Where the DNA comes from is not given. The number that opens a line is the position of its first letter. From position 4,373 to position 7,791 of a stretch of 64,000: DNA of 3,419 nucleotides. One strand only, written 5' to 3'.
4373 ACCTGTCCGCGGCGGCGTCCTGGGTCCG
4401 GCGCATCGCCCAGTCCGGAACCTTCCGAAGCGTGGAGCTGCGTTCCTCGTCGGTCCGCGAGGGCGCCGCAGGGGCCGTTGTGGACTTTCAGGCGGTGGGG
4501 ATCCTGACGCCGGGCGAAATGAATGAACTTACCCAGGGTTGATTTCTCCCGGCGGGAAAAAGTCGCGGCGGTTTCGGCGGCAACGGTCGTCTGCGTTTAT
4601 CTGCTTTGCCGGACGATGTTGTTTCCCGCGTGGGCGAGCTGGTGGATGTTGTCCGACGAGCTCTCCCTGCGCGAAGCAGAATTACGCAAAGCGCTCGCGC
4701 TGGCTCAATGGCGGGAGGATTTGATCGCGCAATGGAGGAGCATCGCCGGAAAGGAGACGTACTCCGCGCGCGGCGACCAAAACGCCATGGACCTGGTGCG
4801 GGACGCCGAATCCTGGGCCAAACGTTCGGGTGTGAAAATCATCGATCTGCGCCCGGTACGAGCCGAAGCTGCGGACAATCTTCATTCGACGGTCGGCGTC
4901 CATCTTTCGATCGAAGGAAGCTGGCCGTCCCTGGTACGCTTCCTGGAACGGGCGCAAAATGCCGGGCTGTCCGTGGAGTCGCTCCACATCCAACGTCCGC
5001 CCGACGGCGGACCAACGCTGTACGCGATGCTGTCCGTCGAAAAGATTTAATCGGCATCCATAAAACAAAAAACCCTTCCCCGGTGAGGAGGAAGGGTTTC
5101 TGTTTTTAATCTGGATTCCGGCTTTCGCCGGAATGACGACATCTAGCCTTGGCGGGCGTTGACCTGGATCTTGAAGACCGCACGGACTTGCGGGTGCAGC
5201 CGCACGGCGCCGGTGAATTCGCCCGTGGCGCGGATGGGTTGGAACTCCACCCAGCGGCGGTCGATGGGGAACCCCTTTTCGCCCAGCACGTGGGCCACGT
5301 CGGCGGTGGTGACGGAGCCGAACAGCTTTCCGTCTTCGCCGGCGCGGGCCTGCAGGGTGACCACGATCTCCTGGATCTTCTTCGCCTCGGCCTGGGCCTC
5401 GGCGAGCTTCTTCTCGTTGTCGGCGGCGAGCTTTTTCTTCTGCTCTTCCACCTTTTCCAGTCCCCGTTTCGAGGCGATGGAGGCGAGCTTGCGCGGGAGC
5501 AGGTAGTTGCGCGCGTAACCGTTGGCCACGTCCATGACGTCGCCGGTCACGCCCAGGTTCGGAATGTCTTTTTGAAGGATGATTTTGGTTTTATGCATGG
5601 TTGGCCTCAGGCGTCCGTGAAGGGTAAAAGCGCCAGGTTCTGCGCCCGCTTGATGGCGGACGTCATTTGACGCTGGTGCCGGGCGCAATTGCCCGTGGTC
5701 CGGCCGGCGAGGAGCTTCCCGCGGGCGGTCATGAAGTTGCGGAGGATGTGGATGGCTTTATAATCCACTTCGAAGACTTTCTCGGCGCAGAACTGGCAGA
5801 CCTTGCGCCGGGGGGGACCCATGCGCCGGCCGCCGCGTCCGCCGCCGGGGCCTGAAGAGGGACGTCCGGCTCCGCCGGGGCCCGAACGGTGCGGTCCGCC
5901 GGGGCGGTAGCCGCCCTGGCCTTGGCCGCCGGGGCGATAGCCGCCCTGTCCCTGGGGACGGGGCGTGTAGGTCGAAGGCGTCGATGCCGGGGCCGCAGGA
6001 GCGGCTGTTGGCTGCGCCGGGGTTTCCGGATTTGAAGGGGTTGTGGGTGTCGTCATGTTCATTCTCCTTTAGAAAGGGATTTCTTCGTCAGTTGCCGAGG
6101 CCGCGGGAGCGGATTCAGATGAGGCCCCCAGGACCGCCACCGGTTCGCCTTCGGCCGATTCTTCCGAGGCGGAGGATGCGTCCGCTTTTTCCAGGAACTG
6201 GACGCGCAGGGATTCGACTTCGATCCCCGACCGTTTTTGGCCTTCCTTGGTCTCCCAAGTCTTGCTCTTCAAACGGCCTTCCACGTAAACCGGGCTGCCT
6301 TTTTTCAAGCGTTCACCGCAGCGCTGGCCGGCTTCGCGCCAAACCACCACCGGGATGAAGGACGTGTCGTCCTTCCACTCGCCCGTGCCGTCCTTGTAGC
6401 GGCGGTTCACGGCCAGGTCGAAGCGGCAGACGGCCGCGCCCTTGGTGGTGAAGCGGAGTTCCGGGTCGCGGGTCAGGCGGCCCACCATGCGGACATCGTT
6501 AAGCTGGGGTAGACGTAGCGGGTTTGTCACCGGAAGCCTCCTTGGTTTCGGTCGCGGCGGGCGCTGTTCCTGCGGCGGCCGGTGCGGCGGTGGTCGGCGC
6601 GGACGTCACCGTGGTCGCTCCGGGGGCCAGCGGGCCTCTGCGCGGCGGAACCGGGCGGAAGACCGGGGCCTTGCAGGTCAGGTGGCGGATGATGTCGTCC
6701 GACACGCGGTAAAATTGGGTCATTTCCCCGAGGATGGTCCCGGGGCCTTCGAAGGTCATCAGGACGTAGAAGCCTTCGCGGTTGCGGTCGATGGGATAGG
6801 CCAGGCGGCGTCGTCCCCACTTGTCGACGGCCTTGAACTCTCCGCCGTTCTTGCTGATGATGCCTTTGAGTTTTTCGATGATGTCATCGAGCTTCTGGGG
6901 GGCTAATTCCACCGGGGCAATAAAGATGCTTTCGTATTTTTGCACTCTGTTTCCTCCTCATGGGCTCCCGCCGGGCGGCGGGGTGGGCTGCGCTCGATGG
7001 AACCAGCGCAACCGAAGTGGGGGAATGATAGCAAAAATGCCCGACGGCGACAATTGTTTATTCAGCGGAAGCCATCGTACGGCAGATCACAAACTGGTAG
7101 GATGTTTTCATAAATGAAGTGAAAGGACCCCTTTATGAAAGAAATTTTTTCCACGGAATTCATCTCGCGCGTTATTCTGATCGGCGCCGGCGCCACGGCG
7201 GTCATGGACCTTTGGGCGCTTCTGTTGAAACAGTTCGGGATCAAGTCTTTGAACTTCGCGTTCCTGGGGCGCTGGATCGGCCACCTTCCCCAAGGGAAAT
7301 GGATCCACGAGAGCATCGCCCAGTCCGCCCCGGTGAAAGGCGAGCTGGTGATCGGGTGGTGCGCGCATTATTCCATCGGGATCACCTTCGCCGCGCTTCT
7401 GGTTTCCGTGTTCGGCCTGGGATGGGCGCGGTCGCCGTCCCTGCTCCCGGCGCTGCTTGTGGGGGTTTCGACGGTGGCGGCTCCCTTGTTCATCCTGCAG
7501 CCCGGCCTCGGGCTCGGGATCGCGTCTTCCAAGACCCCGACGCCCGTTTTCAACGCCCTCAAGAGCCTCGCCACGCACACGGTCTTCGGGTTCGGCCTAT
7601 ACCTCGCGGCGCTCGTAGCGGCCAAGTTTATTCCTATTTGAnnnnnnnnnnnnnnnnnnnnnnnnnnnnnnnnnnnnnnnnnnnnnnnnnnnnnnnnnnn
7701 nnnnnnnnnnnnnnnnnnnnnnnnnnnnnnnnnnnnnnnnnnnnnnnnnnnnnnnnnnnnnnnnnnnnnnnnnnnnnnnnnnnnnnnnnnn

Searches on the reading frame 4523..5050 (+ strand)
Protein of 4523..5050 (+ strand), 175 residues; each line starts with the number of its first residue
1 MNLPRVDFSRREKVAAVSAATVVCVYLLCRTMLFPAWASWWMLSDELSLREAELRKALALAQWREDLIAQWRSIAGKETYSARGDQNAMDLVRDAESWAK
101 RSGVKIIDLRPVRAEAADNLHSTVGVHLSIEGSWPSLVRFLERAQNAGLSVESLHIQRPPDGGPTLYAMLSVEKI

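Call 11: search_protein_families(library=pfam, proteins=[window:4523-5050:+], max_evalue=0.01)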
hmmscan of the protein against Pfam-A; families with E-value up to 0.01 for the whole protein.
window:4523-5050:+ (175 aa): 2 families
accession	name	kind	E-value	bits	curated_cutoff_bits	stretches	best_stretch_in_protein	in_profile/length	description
PF10741.14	T2SSM_b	-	0.00015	22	21.7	1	86-165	14-96/111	Type II secretion system (T2SS), protein M subtype b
PF04612.17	T2SSM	-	0.0019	18.9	27.8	0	9-159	12-144/160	Type II secretion system (T2SS), protein M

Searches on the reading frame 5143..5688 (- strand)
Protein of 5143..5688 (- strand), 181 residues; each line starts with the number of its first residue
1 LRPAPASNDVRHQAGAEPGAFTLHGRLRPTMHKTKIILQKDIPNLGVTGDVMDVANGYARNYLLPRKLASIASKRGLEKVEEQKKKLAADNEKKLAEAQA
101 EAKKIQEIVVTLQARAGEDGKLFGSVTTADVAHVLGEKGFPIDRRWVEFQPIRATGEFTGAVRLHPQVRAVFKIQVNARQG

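Call 11: search_protein_families(library=pfam, proteins=[window:5143-5688:-], max_evalue=0.01)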
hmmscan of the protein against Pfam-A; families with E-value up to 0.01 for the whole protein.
window:5143-5688:- (181 aa): 2 families
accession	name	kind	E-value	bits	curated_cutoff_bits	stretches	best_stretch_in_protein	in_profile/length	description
PF03948.19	Ribosomal_L9_C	-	9.6e-25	87.3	23.2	1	96-177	1-85/86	Ribosomal protein L9, C-terminal domain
PF01281.25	Ribosomal_L9_N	-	5.9e-18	64.6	20.7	1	35-79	2-46/47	Ribosomal protein L9, N-terminal domain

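Call 50: list_cluster_members(proteins=[P0001, P0121, window:5143-5598:-])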
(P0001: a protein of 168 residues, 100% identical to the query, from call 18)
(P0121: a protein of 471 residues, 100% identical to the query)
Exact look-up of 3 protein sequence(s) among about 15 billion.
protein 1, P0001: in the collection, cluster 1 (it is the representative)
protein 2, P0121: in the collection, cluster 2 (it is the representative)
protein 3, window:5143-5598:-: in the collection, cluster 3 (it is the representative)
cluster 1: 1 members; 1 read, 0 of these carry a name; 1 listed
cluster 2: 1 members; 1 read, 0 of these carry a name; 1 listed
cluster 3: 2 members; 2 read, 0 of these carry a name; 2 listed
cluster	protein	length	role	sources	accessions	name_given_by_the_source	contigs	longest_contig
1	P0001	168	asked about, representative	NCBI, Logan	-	-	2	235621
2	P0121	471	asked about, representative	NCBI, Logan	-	-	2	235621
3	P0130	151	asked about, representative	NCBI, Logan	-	-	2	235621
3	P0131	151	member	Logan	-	-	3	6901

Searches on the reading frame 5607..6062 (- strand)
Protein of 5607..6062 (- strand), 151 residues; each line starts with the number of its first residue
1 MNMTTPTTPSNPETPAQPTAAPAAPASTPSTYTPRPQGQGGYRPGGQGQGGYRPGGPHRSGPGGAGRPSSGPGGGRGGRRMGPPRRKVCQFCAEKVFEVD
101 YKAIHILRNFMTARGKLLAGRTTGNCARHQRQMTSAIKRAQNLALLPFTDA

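Call 11: search_protein_families(library=pfam, proteins=[window:5607-6062:-], max_evalue=0.01)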
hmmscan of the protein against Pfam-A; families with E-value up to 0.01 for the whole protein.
window:5607-6062:- (151 aa): 1 family
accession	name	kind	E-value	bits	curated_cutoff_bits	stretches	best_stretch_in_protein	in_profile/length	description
PF01084.26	Ribosomal_S18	-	7.1e-21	74.5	21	1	97-146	3-52/52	Ribosomal protein S18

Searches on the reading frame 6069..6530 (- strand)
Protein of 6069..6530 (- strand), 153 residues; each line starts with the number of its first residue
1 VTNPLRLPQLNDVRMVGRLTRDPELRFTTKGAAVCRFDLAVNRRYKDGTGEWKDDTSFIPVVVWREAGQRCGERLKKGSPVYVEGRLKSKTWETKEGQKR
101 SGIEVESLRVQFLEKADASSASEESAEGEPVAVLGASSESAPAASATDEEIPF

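Call 11: search_protein_families(library=pfam, proteins=[window:6069-6530:-], max_evalue=0.01)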
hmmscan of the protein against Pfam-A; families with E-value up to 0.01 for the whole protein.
window:6069-6530:- (153 aa): 2 families
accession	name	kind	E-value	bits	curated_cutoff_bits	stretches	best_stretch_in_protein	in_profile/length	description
PF00436.31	SSB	-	1.3e-33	115.6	26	1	10-113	1-104/104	Single-strand binding protein family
PF01336.31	tRNA_anti-codon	-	1.5e-05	25.3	27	1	53-95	23-61/75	OB-fold nucleic acid binding domain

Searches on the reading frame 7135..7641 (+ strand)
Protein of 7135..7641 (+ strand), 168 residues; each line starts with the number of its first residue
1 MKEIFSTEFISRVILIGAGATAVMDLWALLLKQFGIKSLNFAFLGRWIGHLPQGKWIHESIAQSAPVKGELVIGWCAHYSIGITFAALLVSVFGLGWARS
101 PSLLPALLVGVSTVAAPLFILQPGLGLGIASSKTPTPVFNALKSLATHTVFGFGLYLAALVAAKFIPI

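Call 11: search_protein_families(library=pfam, proteins=[window:7135-7641:+], max_evalue=0.01)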
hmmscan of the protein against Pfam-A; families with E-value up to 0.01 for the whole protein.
window:7135-7641:+ (168 aa): 1 family
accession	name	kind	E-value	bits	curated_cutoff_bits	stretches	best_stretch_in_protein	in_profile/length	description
PF11158.13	DUF2938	-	9.7e-61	204.2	31.4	1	14-161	1-149/150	Protein of unknown function (DUF2938)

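Call 17: find_encoding_contigs(protein=window:7135-7641:+, flank=3000, max_places=10)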
Protein window:7135-7641:+ (168 aa): 2 contigs read that carry it; 1 place shown.
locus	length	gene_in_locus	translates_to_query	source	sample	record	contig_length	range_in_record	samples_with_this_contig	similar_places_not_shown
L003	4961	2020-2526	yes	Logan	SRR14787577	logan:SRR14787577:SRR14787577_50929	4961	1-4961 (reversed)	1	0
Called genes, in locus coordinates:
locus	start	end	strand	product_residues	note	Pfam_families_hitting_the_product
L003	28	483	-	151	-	PF01281:Ribosomal_L9_N, PF03948:Ribosomal_L9_C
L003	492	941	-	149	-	PF01084:Ribosomal_S18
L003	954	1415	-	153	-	PF00436:SSB, PF01336:tRNA_anti-codon (faint)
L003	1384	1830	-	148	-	PF01250:Ribosomal_S6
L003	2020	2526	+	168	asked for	PF11158:DUF2938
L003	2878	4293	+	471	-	-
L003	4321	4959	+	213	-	?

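Call 18: find_homologous_proteins(query=window:7135-7641:+, max_evalue=1e-20)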
Query window:7135-7641:+ (168 aa): 2404 proteins with E <= 1e-20 among 8000 candidates; the best 120 are listed.
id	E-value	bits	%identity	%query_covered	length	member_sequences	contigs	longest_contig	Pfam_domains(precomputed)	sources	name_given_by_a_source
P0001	1.9e-101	355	100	100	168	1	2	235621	PF11158.14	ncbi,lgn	-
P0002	1.7e-85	303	85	96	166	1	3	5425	PF11158.14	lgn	-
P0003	8.0e-78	278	79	94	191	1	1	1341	PF11158.14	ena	-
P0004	1.5e-77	277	75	96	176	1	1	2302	PF11158.14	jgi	jgi:hypothetical protein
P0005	3.4e-77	276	77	95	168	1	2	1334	PF11158.14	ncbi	-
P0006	3.5e-77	276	78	95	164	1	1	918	PF11158.14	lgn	-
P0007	1.5e-76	274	78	95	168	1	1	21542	PF11158.14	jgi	jgi:hypothetical protein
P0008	1.6e-76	274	82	82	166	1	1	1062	PF11158.14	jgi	jgi:hypothetical protein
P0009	2.9e-76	273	79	93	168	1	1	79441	PF11158.14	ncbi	-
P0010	4.0e-76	273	73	97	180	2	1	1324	PF11158.14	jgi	jgi:hypothetical protein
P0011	5.6e-76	272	73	99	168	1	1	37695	PF11158.14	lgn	-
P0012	5.6e-76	272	78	93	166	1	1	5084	PF11158.14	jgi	jgi:Protein of unknown function (DUF2938)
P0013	1.1e-75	271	77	95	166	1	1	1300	PF11158.14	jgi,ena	-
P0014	1.5e-75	271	71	99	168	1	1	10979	PF11158.14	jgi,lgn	jgi:hypothetical protein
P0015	1.6e-75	271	77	95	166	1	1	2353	PF11158.14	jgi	-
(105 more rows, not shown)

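Call 20: find_encoding_contigs(protein=P0002, flank=3000, max_places=4)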
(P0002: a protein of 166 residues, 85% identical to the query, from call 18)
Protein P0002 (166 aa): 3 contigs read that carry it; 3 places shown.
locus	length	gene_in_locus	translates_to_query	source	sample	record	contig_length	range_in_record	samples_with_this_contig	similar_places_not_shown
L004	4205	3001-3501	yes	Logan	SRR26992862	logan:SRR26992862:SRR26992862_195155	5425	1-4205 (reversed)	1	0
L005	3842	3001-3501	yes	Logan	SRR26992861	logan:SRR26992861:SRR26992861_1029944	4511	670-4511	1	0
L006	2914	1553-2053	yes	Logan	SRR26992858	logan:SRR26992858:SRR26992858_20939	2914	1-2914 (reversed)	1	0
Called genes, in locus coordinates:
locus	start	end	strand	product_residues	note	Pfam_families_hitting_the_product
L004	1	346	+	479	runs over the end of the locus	PF11104:PilM_2, PF05137:PilN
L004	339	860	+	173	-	-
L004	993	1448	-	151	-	PF01281:Ribosomal_L9_N, PF03948:Ribosomal_L9_C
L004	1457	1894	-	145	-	PF01084:Ribosomal_S18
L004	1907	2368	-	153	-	PF00436:SSB, PF01336:tRNA_anti-codon (faint)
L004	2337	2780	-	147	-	PF01250:Ribosomal_S6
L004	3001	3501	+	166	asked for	PF11158:DUF2938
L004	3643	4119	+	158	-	-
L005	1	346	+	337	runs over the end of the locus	?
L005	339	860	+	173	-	-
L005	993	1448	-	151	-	PF01281:Ribosomal_L9_N, PF03948:Ribosomal_L9_C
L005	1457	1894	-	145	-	PF01084:Ribosomal_S18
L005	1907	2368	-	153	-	PF00436:SSB, PF01336:tRNA_anti-codon (faint)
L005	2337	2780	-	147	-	PF01250:Ribosomal_S6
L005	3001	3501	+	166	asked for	PF11158:DUF2938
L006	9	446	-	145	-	PF01084:Ribosomal_S18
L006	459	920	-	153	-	PF00436:SSB, PF01336:tRNA_anti-codon (faint)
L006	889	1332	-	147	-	PF01250:Ribosomal_S6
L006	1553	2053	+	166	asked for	PF11158:DUF2938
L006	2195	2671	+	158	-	-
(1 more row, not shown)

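Call 21: find_encoding_contigs(protein=P0009, flank=3000, max_places=4)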
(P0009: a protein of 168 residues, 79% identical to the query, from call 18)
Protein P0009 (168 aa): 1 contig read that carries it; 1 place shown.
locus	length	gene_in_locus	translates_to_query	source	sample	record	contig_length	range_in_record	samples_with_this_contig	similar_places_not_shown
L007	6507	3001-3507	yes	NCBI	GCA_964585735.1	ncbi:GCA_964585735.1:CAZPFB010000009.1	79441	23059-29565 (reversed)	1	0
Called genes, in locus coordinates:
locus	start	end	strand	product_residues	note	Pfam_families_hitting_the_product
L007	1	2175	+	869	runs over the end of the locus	-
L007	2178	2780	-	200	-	PF01022:HTH_5 (weak), PF00581:Rhodanese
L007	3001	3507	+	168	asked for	PF11158:DUF2938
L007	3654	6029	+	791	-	-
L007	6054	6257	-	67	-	PF11127:YgaP-like_TM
